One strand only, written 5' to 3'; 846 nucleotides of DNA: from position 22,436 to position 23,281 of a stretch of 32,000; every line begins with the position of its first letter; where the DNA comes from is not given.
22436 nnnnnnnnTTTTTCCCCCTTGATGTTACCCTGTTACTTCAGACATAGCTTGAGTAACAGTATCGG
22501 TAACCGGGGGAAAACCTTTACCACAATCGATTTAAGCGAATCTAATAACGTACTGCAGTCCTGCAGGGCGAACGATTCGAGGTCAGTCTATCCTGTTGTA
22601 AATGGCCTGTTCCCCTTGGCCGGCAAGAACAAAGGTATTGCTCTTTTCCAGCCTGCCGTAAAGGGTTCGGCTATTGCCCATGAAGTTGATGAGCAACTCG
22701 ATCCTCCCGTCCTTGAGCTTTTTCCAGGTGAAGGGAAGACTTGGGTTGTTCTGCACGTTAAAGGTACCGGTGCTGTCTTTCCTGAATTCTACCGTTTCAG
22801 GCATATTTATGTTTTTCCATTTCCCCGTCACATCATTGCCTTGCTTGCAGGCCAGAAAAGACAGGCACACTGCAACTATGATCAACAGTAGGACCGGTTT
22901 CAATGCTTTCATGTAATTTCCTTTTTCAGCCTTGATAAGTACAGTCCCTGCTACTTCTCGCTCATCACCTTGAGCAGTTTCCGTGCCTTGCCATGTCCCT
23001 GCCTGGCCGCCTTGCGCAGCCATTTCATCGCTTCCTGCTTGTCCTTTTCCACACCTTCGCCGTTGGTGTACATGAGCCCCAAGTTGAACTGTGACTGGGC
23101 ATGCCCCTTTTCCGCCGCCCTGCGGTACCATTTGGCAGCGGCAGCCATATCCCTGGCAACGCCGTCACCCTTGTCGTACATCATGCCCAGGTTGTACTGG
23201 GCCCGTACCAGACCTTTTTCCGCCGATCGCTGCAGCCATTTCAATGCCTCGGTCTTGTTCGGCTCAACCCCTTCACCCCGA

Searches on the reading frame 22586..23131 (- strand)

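Call 38: search_protein_families(library=pfam, proteins=[window:22586-23131:-], max_evalue=0.1)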
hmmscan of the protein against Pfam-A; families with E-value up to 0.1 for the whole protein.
window:22586-23131:- (182 aa): 1 family
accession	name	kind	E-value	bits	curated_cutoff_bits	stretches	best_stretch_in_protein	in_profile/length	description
PF18692.7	DUF5640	-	0.004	17.4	28.5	1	100-146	2-47/85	Family of unknown function (DUF5640)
